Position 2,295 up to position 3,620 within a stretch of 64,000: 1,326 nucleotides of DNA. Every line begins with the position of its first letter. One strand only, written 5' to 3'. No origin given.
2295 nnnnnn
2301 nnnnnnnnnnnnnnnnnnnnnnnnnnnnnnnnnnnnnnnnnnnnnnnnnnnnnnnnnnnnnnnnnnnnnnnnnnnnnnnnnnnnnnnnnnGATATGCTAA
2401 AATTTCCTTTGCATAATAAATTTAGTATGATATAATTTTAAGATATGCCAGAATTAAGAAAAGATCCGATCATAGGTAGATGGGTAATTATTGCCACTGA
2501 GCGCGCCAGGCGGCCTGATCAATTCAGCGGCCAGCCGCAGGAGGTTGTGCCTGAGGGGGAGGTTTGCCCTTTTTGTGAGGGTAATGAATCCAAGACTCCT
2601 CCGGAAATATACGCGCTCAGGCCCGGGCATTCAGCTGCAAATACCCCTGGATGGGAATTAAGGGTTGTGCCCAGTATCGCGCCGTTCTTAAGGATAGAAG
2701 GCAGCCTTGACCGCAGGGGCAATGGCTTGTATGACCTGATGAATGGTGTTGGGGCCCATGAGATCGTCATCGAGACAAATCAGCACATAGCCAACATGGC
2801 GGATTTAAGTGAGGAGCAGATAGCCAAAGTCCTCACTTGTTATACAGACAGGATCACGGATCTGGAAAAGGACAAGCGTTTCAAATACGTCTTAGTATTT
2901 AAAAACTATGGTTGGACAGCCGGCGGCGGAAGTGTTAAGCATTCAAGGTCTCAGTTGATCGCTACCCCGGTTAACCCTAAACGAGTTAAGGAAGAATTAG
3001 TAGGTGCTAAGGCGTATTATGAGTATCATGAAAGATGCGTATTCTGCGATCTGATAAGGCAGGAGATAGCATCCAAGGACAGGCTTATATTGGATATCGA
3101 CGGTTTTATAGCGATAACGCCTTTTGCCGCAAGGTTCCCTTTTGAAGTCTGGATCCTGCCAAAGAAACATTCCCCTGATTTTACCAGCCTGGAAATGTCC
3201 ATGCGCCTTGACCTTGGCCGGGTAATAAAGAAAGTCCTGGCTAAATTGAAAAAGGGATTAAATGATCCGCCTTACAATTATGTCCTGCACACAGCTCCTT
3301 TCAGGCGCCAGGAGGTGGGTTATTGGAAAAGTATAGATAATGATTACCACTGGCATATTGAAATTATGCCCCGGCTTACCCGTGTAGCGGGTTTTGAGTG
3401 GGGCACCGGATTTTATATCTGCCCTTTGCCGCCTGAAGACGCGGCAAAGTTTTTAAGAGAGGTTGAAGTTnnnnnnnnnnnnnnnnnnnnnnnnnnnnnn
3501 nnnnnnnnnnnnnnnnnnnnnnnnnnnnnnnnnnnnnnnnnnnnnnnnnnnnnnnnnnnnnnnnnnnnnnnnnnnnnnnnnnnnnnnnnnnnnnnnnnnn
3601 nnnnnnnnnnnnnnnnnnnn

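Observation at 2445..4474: Tandem translationally coupled GalT-like paralogs; the upstream copy lacks the catalytic His-Pro-His nucleophile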

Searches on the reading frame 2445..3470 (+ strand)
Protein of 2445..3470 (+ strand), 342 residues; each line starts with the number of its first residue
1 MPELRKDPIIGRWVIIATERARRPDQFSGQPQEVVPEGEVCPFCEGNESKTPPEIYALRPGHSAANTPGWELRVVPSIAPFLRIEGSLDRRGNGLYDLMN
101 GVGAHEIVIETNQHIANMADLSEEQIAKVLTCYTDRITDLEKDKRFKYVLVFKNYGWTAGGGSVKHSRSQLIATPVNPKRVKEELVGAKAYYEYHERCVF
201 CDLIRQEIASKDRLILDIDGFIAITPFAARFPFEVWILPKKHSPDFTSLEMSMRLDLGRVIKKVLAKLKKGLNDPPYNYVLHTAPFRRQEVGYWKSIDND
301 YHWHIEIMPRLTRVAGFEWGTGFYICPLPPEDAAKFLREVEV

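Call 4: search_protein_families(library=pfam, proteins=[window:2445-3470:+], max_evalue=0.01)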
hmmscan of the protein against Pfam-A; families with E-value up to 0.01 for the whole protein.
window:2445-3470:+ (342 aa): 6 families
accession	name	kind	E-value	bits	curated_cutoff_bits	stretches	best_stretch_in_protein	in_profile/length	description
PF02744.22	GalP_UDP_tr_C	-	6.5e-13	49.2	29.2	1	189-307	6-119/165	Galactose-1-phosphate uridyl transferase, C-terminal domain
PF16285.10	DUF4931_N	-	1.1e-11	45.3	24.1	1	106-172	54-119/124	Domain of unknown function (DUF4931) N-terminal domain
PF16268.10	DUF4921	-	1.2e-10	41.4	28.5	1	112-332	186-388/425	Domain of unknown function (DUF4921)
PF01087.27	GalP_UDP_transf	-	6.3e-09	37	22.1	1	92-175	99-181/184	Galactose-1-phosphate uridyl transferase, N-terminal domain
PF01230.28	HIT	-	9.5e-07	29.8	21.5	1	211-291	5-85/98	HIT domain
PF11969.13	DcpS_C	-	0.0051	17.7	24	0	197-273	1-78/114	Scavenger mRNA decapping enzyme C-term binding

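Call 5: search_protein_families(library=ncbifam, proteins=[window:2445-3470:+], max_evalue=0.01)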
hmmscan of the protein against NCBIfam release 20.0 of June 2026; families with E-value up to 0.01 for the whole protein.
window:2445-3470:+ (342 aa): 2 families
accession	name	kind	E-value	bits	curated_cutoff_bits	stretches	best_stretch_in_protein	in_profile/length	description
NF008724.0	PRK11720.1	equivalog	1.8e-36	126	448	1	3-317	11-309/348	UDP-glucose--hexose-1-phosphate uridylyltransferase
TIGR00209.1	galT_1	equivalog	1.1e-30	106.8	102.1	1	4-314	13-307/349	galactose-1-phosphate uridylyltransferase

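Call 7: find_homologous_proteins(query=window:2445-3470:+, max_evalue=1e-20)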
Query window:2445-3470:+ (342 aa): 8000 proteins with E <= 1e-20 among 8000 candidates; the best 120 are listed.
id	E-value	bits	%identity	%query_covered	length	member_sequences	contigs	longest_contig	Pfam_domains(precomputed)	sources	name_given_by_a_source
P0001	7.9e-207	704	87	99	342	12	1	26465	PF16268.11,PF16285.11,PF01230.30,PF02744.23,PF01087.28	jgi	-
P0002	4.5e-205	699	85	100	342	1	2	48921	PF16268.11,PF16285.11,PF02744.23,PF01087.28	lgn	-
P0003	7.4e-205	698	85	100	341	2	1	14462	PF16268.11,PF16285.11,PF02744.23,PF01087.28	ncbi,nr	ncbi:MAG: galactose-1-phosphate uridylyltransferase [Candidatus Omnitrophica bacterium]|nr:galactose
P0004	1.1e-204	697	85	100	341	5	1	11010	PF16268.11,PF16285.11,PF01230.30,PF02744.23,PF01087.28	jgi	-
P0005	1.1e-204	697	85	100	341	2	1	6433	PF16268.11,PF16285.11,PF01230.30,PF02744.23,PF01087.28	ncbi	-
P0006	3.2e-204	696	85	100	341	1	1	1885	PF16268.11,PF16285.11,PF01230.30,PF02744.23,PF01087.28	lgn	-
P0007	3.4e-204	696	85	100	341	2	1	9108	PF16268.11,PF16285.11,PF02744.23,PF01087.28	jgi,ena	-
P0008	3.7e-204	696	85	100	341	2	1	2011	PF16268.11,PF16285.11,PF02744.23,PF01087.28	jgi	-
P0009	6.1e-204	695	85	100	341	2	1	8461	PF16268.11,PF16285.11,PF01230.30,PF02744.23,PF01087.28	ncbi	-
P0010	6.2e-204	695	85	100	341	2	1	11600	PF16268.11,PF16285.11,PF02744.23,PF01087.28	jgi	-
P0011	6.6e-204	695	84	100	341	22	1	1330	PF16268.11,PF16285.11,PF01230.30,PF02744.23,PF01087.28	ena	-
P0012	9.4e-204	694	85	100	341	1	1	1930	PF16268.11,PF16285.11,PF02744.23,PF01087.28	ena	-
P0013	1.5e-203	694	84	100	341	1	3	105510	PF16268.11,PF16285.11,PF02744.23,PF01087.28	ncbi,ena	-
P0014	1.8e-203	693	85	100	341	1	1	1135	PF16268.11,PF16285.11,PF02744.23,PF01087.28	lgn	-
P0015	2.1e-203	693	83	100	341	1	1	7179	PF16268.11,PF16285.11,PF02744.23,PF01087.28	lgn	-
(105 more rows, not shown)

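Call 15: find_related_loci(query=window:2445-3470:+, collection=genome_contigs, flank=6000)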
Query window:2445-3470:+ (342 aa) in genome_contigs; peptide patterns used: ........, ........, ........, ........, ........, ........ (x = any residue, [..] = any of these).
599 stretches matched a pattern (row limit reached: there are more); 591 encode a relative of the query (tblastn E <= 1e-3); the best 80 are kept; 80 distinct loci.
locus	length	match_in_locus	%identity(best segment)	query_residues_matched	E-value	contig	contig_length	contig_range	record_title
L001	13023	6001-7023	81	1-342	0e+0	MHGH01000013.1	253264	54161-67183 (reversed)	MAG: Omnitrophica WOR_2 bacterium RBG_13_41_10 RBG_13_scaffold_45, whole genome shotgun sequence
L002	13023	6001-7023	82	1-342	0e+0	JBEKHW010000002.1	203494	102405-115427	MAG: Candidatus Omnitrophota bacterium isolate SPRUCE 286 SPRUCE_286_2, whole genome shotgun sequence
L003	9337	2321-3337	81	1-340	0e+0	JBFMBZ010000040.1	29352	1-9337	MAG: Candidatus Omnitrophota bacterium isolate MAG177 MAG177_40, whole genome shotgun sequence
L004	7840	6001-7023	82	1-342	0e+0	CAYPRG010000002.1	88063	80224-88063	MAG TPA_asm: uncultured Planctomycetales bacterium isolate SRP178699_co1_560 genome assembly, contig: NODE_172_length_88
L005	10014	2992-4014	82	1-342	0e+0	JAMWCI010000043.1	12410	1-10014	MAG: Candidatus Omnitrophota bacterium isolate JZ-4.bins.180.201808 NODE_10852_length_12410_cov_1.050476, whole genome s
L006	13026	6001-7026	79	1-342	0e+0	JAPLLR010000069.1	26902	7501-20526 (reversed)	MAG: Candidatus Omnitrophota bacterium isolate LacPavin_0920_SED3_MAG_45_14 LacPavin_0920_SED3_scaffold_3218838, whole g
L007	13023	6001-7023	78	1-342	0e+0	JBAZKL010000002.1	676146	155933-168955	MAG: Candidatus Omnitrophota bacterium isolate SO_2017_LW4_142 scaffold_26_c1_LW137-91_2017, whole genome shotgun sequen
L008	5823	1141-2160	76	1-342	0e+0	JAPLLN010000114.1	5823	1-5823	MAG: Candidatus Omnitrophota bacterium isolate LacPavin_0419_WC70S_MAG_47_9 LacPavin_0419_WC70S_scaffold_1250209, whole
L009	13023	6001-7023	76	1-342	0e+0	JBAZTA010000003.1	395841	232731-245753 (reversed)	MAG: Candidatus Omnitrophota bacterium isolate SO_2017_GW1_19 NODE_172_length_395841_cov_2.076381_OW334_2017, whole geno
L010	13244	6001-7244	76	1-342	0e+0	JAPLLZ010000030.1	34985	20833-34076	MAG: Candidatus Omnitrophota bacterium isolate LacPavin_0419_WC90_MAG_39_8 LacPavin_0419_WC90_scaffold_44274, whole geno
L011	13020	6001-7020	77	1-342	0e+0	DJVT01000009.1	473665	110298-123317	MAG TPA_asm: Candidatus Omnitrophica bacterium UBA6249 UBA6249_contig_15086, whole genome shotgun sequence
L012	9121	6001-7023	76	1-342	0e+0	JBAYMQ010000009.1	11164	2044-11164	MAG: Candidatus Omnitrophota bacterium isolate SO_2016_LW1_43 scaffold07067_LW64-88_2016, whole genome shotgun sequence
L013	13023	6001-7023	74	1-342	0e+0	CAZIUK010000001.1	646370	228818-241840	MAG TPA_asm: uncultured Planctomycetales bacterium isolate binchicken_co154_195 genome assembly, contig: NODE_1_length_6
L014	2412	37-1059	75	1-342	0e+0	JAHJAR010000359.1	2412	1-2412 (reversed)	MAG: Planctomycetota bacterium isolate Modern_marine.mb.222 Modern_marine.mb.222_k141_1822420, whole genome shotgun sequ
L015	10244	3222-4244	76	1-342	4e-177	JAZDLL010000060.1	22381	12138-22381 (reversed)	MAG: Candidatus Omnitrophota bacterium isolate MEGAHIT-group-0.593 k141_2441721, whole genome shotgun sequence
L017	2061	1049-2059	75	1-338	0e+0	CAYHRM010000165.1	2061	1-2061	MAG TPA_asm: uncultured Planctomycetales bacterium isolate ERP119705_co15_217 genome assembly, contig: NODE_88333_length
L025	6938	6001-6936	74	1-313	2e-160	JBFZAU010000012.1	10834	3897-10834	MAG: Candidatus Omnitrophota bacterium isolate PPR_0475 PPR_0475.fa_k121_168897, whole genome shotgun sequence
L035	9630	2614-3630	57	1-341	2e-135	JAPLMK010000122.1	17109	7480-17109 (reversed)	MAG: Candidatus Omnitrophota bacterium isolate LacPavin_0419_WC70L_MAG_50_9 LacPavin_0419_WC70L_scaffold_235570, whole g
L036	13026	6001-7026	58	1-342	5e-135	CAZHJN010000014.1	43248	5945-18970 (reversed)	MAG TPA_asm: uncultured bacterium isolate SRP098346_co1_153 genome assembly, contig: NODE_464_length_43248_cov_14.529276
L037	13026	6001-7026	58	1-342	4e-133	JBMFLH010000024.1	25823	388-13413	MAG: Candidatus Ratteibacteria bacterium isolate KM4336-44 NODE_718_length_25823_cov_6.611223, whole genome shotgun sequ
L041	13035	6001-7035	55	1-342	2e-130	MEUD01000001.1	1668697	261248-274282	MAG: candidate division WOR-1 bacterium RIFOXYB2_FULL_45_9 RIFOXYB2_FULL_WOR_1_45_9_curated_complete, whole genome shotg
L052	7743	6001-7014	55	1-342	2e-128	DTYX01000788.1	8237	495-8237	MAG TPA_asm: Candidatus Poribacteria bacterium isolate UWMA-0232 k99_2841798, whole genome shotgun sequence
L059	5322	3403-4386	56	1-338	5e-128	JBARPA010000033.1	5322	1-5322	MAG: Candidatus Zixiibacteriota bacterium isolate MFD13423_ilm_asm_bin54 k127_43196, whole genome shotgun sequence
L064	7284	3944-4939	54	1-342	2e-126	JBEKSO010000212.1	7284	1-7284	MAG: Thermoguttaceae bacterium isolate SPRUCE 536 SPRUCE_536_212, whole genome shotgun sequence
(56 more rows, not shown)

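Call 24: search_protein_representatives(protein=window:2445-3470:+)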
Query: 342 residues. Proteins with E-value up to 0.001 (for the whole library): 7956; up to 1e-10: 5122; up to 1e-30: 2128. The best 150 are listed.
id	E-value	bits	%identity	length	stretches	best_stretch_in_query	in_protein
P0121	2.8e-129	447.7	42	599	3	38-339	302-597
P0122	3.9e-120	417.6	55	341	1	1-341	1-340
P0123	2.0e-114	398.8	52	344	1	1-339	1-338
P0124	8.9e-110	383.5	51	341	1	1-340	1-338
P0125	4.3e-109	381.3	50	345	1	1-340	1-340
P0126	2.0e-107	375.8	53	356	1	1-340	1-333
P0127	2.9e-107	375.3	48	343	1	1-342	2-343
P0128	3.1e-107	375.1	52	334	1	1-340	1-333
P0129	5.5e-106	371.1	50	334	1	1-339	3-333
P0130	2.8e-104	365.5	48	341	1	1-339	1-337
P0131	2.0e-103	362.7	51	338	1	1-339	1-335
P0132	1.1e-102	360.2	51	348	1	1-337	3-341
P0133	2.4e-102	359.1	50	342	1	1-341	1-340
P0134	3.7e-102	358.4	50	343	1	1-341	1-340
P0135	6.0e-102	357.8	46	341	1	1-341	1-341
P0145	2.7e-93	329.3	44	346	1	1-340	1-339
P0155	4.1e-90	318.9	34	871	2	4-340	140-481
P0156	6.0e-90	318.3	46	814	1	2-339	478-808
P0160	3.7e-88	312.4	44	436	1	3-340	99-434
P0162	1.0e-87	311.0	47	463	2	39-342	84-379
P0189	1.5e-82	294.0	45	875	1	3-340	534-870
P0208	7.4e-80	285.1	45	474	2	94-339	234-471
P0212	2.1e-79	283.6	42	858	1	2-339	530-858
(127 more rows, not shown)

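Call 27: search_protein_families(library=pfam, proteins=[P0121, P0155, P0156, P0189, P0212, P0160, P0162, P0208], max_evalue=0.00001)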
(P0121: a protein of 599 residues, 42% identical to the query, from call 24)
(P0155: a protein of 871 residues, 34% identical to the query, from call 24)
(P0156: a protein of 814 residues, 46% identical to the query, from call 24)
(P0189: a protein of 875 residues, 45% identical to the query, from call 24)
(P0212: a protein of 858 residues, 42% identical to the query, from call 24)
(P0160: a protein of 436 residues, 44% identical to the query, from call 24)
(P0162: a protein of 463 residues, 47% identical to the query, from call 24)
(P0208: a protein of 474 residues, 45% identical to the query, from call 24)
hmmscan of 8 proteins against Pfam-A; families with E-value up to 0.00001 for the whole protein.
P0121 (599 aa): 5 families
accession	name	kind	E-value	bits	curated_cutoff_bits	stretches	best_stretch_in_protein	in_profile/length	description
PF02744.22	GalP_UDP_tr_C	-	8.1e-27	94.4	29.2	2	449-564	3-118/165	Galactose-1-phosphate uridyl transferase, C-terminal domain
PF01087.27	GalP_UDP_transf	-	2.2e-18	67.8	22.1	1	336-441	75-184/184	Galactose-1-phosphate uridyl transferase, N-terminal domain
PF16268.10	DUF4921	-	1e-15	58.1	28.5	1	406-594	217-392/425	Domain of unknown function (DUF4921)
PF16285.10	DUF4931_N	-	3.2e-08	34.2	24.1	1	368-437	52-121/124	Domain of unknown function (DUF4931) N-terminal domain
PF01230.28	HIT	-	6.6e-07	30.3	21.5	0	473-547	4-78/98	HIT domain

P0155 (871 aa): 6 families
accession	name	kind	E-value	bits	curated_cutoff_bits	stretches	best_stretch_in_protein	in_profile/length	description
PF01087.27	GalP_UDP_transf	-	2.8e-32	113.1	22.1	2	141-326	15-184/184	Galactose-1-phosphate uridyl transferase, N-terminal domain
PF02744.22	GalP_UDP_tr_C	-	7.8e-21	74.9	29.2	2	722-833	3-116/165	Galactose-1-phosphate uridyl transferase, C-terminal domain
PF16285.10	DUF4931_N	-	2.9e-16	60.1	24.1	2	255-324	54-123/124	Domain of unknown function (DUF4931) N-terminal domain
PF16268.10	DUF4921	-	7.8e-13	48.6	28.5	0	293-480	219-395/425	Domain of unknown function (DUF4921)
PF19327.4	Ap4A_phos_N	-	6.1e-12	45.8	23.1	1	262-329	102-167/177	Ap4A phosphorylase N-terminal domain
PF01230.28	HIT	-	4.6e-10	40.5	21.5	0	357-446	3-92/98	HIT domain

P0156 (814 aa): 8 families
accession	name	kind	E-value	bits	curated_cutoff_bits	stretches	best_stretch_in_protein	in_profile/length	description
PF08323.17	Glyco_transf_5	-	1.2e-73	248.2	22.7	1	2-231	1-238/239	Starch synthase catalytic domain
PF01087.27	GalP_UDP_transf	-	2.2e-17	64.5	22.1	1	478-654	12-184/184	Galactose-1-phosphate uridyl transferase, N-terminal domain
PF00534.26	Glycos_transf_1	-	1.2e-16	61.2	26.4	1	277-437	9-166/172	Glycosyl transferases group 1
PF13692.12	Glyco_trans_1_4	-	1.4e-12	48.6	27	1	285-427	3-140/142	Glycosyl transferases group 1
PF16268.10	DUF4921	-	8.4e-11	41.9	28.5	1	621-801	219-388/425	Domain of unknown function (DUF4921)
PF16285.10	DUF4931_N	-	9.1e-11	42.4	24.1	1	581-649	52-120/124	Domain of unknown function (DUF4931) N-terminal domain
PF13439.12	Glyco_transf_4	-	6.1e-08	33.3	28.5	1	16-218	1-149/170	Glycosyltransferase Family 4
PF13579.12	Glyco_trans_4_4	-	5.7e-06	27.2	29.7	0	17-218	1-143/158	Glycosyl transferase 4-like domain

P0189 (875 aa): 3 families
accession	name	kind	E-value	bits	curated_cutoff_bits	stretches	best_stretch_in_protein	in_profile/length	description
PF03065.20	Glyco_hydro_57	-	2.1e-34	119.6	21.2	1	5-401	1-268/291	Glycosyl hydrolase family 57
PF01087.27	GalP_UDP_transf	-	9.1e-15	56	22.1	1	532-705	11-184/184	Galactose-1-phosphate uridyl transferase, N-terminal domain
PF02744.22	GalP_UDP_tr_C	-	1e-08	35.6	29.2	1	713-837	3-119/165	Galactose-1-phosphate uridyl transferase, C-terminal domain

P0212 (858 aa): 4 families
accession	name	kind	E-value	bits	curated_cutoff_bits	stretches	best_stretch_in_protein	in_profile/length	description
PF03065.20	Glyco_hydro_57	-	3.8e-39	135.2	21.2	1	1-401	6-280/291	Glycosyl hydrolase family 57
PF01087.27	GalP_UDP_transf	-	2e-12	48.4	22.1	1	531-704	13-184/184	Galactose-1-phosphate uridyl transferase, N-terminal domain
PF16268.10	DUF4921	-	4.8e-07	29.5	28.5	0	641-855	188-392/425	Domain of unknown function (DUF4921)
PF02744.22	GalP_UDP_tr_C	-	3e-06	27.5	29.2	1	713-825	4-118/165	Galactose-1-phosphate uridyl transferase, C-terminal domain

P0160 (436 aa): 3 families
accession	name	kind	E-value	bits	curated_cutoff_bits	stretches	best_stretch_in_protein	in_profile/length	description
PF01087.27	GalP_UDP_transf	-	2.9e-13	51.1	22.1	1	96-269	10-184/184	Galactose-1-phosphate uridyl transferase, N-terminal domain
PF16268.10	DUF4921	-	2.5e-07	30.4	28.5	0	225-266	207-249/425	Domain of unknown function (DUF4921)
PF16285.10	DUF4931_N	-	2e-06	28.4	24.1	0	198-264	54-120/124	Domain of unknown function (DUF4931) N-terminal domain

P0162 (463 aa): 4 families
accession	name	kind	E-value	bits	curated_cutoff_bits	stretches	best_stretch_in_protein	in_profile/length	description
PF01087.27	GalP_UDP_transf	-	1.8e-13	51.8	22.1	1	119-222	77-184/184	Galactose-1-phosphate uridyl transferase, N-terminal domain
PF16268.10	DUF4921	-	1e-11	44.9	28.5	1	187-374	217-393/425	Domain of unknown function (DUF4921)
PF02744.22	GalP_UDP_tr_C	-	2.1e-09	37.7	29.2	1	231-377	4-156/165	Galactose-1-phosphate uridyl transferase, C-terminal domain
PF16285.10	DUF4931_N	-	3e-06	27.8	24.1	0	151-217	54-120/124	Domain of unknown function (DUF4931) N-terminal domain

P0208 (474 aa): 5 families
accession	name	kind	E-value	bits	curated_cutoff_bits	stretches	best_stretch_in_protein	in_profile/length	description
PF01230.28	HIT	-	2e-10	41.6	21.5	0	351-435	6-90/98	HIT domain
PF16268.10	DUF4921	-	1.2e-09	38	28.5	1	260-464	194-388/425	Domain of unknown function (DUF4921)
PF02744.22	GalP_UDP_tr_C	-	1.4e-09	38.3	29.2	1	328-440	6-122/165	Galactose-1-phosphate uridyl transferase, C-terminal domain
PF01087.27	GalP_UDP_transf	-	1.8e-09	38.7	22.1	1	104-317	12-184/184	Galactose-1-phosphate uridyl transferase, N-terminal domain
PF16285.10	DUF4931_N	-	1.7e-07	31.8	24.1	1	246-313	54-121/124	Domain of unknown function (DUF4931) N-terminal domain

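Call 31: search_protein_families(library=pfam, proteins=[L064:3-1529:+, L041:1726-3867:+, L036:4762-5979:+, L035:5485-7365:-, L059:2053-3339:+, L041:7993-9579:+, L052:5557-5976:+, L037:3013-4437:+], max_evalue=0.00001)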
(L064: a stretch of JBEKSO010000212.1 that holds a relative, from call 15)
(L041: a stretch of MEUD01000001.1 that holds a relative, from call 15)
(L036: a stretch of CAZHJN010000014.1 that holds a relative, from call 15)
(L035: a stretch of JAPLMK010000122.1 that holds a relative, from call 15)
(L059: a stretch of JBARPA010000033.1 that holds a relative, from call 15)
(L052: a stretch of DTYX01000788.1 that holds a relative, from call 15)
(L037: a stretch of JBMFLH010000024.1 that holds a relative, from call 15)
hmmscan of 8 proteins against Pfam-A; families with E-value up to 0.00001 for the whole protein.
L064:3-1529:+ (509 aa): 3 families
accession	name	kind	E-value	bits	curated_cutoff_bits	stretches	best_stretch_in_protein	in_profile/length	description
PF08323.17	Glyco_transf_5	-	2.4e-77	260.3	22.7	1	12-252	1-238/239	Starch synthase catalytic domain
PF00534.26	Glycos_transf_1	-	1.8e-13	50.8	26.4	1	309-461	14-159/172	Glycosyl transferases group 1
PF13692.12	Glyco_trans_1_4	-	4.1e-09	37.3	27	1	311-425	2-116/142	Glycosyl transferases group 1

L041:1726-3867:+ (714 aa): 1 family
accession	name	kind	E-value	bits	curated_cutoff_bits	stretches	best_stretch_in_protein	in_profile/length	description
PF03065.20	Glyco_hydro_57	-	5.5e-61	206.9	21.2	1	8-433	1-286/291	Glycosyl hydrolase family 57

L036:4762-5979:+ (406 aa): 4 families
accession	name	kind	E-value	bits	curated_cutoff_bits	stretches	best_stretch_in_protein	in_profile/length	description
PF00483.29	NTP_transferase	-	7.9e-65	219.3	21.2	1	10-273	2-242/245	Nucleotidyl transferase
PF24894.1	Hexapep_GlmU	-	2.8e-41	140.3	23.3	1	297-400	1-104/104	GlmU-like, C-terminal hexapeptide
PF25247.1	LbH_GLGC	-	2.9e-09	37.4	27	0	354-403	74-127/135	GLGC left-handed parallel beta-helix domain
PF25084.1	LbH_EIF2B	-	9.5e-07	29.2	54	1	314-379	21-87/105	EIF2B subunit epsilon LbH domain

L035:5485-7365:- (627 aa): 3 families
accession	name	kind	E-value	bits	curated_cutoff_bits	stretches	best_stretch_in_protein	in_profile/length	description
PF02806.24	Alpha-amylase_C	-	4.7e-24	85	21.2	1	528-626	1-94/95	Alpha amylase, C-terminal all-beta domain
PF02922.24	CBM_48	-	1.9e-22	79.8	22.4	1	24-106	2-83/83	Carbohydrate-binding module 48 (Isoamylase N-terminal domain)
PF00128.31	Alpha-amylase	-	3.1e-18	66.7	22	2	176-246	26-95/446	Alpha amylase, catalytic domain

L059:2053-3339:+ (429 aa): 1 family
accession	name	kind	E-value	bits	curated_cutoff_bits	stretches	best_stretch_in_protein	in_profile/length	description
PF13562.11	NTP_transf_4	-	8.9e-25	88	27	1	6-175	2-148/153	Sugar nucleotidyl transferase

L041:7993-9579:+ (529 aa): 2 families
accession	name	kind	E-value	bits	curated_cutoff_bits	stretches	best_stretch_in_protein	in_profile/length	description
PF09210.16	BE_C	-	5.8e-42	142.6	25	1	428-528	1-101/101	1,4-alpha-glucan branching enzyme, C-terminal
PF03065.20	Glyco_hydro_57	-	4.2e-37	128.5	21.2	1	8-327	1-271/291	Glycosyl hydrolase family 57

L052:5557-5976:+ (140 aa): 1 family
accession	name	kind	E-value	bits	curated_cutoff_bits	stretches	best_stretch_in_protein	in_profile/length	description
PF00072.30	Response_reg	-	8e-26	90.8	30.2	1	16-123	1-110/111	Response regulator receiver domain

L037:3013-4437:+ (475 aa): 2 families
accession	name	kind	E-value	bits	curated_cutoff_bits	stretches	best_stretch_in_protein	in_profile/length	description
PF02518.31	HATPase_c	-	2e-27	96.3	26.4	1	360-465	2-110/111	Histidine kinase-, DNA gyrase B-, and HSP90-like ATPase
PF00512.31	HisKA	-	2.8e-10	40.5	26.9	1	252-313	4-61/66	His Kinase A (phospho-acceptor) domain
